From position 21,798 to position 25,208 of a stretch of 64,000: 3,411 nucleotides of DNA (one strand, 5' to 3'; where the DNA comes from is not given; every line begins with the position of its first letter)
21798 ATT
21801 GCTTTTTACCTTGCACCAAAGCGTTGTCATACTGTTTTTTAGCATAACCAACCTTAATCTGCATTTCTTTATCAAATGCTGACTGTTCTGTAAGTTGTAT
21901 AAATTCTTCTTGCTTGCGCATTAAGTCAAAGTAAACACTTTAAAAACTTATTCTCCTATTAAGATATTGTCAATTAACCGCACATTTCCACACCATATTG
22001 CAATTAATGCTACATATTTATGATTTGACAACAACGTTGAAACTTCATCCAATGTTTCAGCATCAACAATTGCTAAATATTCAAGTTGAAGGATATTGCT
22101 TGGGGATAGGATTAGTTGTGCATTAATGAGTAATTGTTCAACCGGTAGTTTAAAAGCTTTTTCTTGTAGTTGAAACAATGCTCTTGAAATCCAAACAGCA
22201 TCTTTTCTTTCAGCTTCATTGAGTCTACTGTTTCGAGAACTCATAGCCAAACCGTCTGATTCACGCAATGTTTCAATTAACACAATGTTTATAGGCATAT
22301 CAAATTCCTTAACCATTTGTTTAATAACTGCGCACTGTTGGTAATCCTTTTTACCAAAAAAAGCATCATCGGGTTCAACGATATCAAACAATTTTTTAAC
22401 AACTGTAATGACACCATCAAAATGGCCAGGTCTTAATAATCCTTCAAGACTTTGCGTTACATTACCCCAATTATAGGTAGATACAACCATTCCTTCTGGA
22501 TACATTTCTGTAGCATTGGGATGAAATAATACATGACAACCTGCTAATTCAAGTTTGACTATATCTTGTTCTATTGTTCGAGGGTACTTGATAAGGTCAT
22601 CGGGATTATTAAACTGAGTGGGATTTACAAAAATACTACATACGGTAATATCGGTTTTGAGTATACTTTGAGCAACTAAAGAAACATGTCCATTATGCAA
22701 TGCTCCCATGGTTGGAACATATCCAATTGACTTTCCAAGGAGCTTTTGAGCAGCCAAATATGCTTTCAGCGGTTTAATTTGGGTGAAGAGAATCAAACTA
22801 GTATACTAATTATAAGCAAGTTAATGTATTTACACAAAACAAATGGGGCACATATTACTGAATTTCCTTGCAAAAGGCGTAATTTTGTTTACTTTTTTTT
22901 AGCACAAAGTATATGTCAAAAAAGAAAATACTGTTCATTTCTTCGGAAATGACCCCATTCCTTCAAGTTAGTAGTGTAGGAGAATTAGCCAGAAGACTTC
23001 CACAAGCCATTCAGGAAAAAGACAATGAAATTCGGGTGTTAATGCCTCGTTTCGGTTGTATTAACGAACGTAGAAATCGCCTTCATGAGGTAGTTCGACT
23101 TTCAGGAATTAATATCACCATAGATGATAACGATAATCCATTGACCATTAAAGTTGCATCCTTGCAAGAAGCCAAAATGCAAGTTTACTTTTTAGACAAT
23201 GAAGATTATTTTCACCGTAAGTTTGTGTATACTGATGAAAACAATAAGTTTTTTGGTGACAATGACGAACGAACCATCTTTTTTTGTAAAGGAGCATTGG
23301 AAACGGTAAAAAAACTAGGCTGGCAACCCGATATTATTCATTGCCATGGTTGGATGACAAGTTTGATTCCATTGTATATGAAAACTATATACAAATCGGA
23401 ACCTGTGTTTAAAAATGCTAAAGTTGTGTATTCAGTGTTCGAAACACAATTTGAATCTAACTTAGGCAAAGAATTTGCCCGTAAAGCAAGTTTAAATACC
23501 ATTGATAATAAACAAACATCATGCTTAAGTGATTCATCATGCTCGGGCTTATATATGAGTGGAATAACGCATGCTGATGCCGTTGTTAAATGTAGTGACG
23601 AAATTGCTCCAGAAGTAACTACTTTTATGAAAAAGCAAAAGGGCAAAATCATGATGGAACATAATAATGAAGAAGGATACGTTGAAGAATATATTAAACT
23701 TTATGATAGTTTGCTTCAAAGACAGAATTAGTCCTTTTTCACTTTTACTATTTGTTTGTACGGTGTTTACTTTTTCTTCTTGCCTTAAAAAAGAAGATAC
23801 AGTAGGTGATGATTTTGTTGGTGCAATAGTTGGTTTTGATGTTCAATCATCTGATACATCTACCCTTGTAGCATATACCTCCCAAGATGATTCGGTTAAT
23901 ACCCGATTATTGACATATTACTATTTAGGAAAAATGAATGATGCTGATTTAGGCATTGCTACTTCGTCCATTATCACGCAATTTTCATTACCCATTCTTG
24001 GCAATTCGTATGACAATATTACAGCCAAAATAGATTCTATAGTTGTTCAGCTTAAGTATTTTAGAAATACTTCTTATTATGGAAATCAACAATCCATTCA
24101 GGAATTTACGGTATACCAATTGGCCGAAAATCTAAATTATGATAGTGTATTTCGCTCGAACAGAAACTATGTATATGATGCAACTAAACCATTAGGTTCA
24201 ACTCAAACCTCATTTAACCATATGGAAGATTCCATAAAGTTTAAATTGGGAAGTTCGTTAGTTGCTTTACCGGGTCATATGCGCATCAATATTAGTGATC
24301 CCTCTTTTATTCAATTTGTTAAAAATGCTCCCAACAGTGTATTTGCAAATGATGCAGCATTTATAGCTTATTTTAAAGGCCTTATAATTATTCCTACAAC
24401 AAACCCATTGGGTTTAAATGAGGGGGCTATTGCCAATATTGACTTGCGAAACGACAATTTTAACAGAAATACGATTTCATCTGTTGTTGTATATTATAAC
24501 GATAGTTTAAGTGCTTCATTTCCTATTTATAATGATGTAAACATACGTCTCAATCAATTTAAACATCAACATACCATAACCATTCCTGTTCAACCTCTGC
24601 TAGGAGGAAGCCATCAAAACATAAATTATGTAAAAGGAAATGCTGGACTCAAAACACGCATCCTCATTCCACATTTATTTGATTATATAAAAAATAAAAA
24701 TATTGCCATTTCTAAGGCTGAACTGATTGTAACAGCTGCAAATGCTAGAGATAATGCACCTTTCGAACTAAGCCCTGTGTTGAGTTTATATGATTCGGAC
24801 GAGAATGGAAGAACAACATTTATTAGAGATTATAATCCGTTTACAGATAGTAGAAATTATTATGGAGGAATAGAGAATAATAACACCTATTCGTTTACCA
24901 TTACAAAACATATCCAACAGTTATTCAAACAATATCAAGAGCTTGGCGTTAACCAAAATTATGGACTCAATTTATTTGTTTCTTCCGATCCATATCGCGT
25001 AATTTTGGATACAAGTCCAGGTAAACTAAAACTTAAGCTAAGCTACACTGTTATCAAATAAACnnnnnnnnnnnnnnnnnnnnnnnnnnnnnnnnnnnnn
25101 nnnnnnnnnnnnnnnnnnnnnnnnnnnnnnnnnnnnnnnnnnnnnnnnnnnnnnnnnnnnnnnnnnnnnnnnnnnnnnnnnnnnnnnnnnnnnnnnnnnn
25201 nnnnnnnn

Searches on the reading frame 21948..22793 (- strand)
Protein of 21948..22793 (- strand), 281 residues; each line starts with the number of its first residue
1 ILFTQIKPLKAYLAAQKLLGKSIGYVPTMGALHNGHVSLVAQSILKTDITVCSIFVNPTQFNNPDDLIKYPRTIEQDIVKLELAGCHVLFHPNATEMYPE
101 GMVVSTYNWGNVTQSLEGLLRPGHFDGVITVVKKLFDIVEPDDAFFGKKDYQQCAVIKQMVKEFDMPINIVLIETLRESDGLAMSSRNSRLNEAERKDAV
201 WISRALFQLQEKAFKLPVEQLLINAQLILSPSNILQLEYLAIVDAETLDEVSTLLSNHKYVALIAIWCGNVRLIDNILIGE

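Call 9: search_protein_families(library=pfam, proteins=[window:21948-22793:-], max_evalue=0.001)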
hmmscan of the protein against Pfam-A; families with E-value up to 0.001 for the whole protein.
window:21948-22793:- (281 aa): 1 family
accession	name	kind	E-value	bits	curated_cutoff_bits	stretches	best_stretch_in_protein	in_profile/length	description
PF02569.21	Pantoate_ligase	-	3.2e-95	318.7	20.7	1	3-277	3-267/268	Pantoate-beta-alanine ligase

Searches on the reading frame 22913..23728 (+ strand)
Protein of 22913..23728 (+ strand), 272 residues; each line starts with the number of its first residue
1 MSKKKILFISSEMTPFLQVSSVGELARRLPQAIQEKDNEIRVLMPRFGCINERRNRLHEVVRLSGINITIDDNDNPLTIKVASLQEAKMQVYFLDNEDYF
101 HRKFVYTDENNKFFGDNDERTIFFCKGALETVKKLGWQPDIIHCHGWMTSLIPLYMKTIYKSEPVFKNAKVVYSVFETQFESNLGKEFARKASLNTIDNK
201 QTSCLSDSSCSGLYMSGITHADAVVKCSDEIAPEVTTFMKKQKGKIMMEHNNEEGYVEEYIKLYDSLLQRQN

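Call 47: search_protein_families(library=ncbifam, proteins=[window:22913-23728:+], max_evalue=0.00001)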
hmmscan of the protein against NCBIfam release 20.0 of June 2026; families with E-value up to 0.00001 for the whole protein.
window:22913-23728:+ (272 aa): 12 families
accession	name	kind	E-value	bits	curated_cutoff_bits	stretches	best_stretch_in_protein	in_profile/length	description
NF010698.0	PRK14098.1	equivalog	6.4e-58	196.6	754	1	3-244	5-244/489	starch synthase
NF001903.0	PRK00654.2-2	equivalog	1.2e-43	149.5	616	1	5-239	2-230/482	glycogen synthase GlgA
TIGR02095.1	glgA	subfamily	2.4e-43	148.5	328.45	1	5-238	2-226/477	glycogen/starch synthase, ADP-glucose type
NF001898.0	PRK00654.1-1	equivalog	1.6e-36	126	603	1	5-243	2-230/477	glycogen synthase GlgA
NF001906.0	PRK00654.2-5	equivalog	1.5e-30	106.6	870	1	5-240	7-226/485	glycogen synthase GlgA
NF001899.0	PRK00654.1-2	equivalog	3e-25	88.6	459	1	5-238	2-223/478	glycogen synthase GlgA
NF001905.0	PRK00654.2-4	subfamily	3.3e-24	85.3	560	1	5-237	2-230/489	glycogen synthase GlgA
NF001900.0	PRK00654.1-3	equivalog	3.3e-20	72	509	1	5-168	2-151/481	glycogen synthase GlgA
NF001901.0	PRK00654.1-5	equivalog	1.1e-19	70.3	649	1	2-237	22-247/502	glycogen synthase GlgA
NF001902.0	PRK00654.2-1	equivalog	4.3e-18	65.1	845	1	6-234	3-228/492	glycogen synthase GlgA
NF010699.0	PRK14099.1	equivalog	2.8e-13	49.2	762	1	1-194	1-184/485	glycogen synthase GlgA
NF001904.0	PRK00654.2-3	equivalog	6.2e-06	25.2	577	1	5-232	2-214/475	glycogen synthase GlgA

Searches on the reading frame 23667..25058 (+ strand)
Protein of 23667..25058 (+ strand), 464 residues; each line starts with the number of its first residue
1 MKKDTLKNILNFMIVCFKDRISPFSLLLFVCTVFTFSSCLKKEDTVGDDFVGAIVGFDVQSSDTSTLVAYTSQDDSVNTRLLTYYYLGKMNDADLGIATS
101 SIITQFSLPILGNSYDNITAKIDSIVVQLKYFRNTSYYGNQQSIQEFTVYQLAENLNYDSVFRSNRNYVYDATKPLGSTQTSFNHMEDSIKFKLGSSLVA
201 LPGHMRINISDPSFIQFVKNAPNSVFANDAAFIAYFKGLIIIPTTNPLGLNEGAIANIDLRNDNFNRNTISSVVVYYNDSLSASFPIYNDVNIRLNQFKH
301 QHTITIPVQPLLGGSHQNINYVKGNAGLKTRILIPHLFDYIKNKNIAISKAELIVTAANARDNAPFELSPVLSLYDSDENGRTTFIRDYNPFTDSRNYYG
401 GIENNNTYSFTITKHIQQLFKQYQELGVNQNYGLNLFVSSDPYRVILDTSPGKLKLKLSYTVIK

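Call 47: search_protein_families(library=ncbifam, proteins=[window:23667-25058:+], max_evalue=0.00001)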
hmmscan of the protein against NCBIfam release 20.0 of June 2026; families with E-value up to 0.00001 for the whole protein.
window:23667-25058:+ (464 aa): 1 family
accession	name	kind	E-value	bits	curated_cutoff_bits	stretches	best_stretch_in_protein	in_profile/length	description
NF053686.1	BamH_fj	equivalog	5.9e-16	58.2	420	1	27-441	3-461/516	BamH family beta-barrel-assembly machinery protein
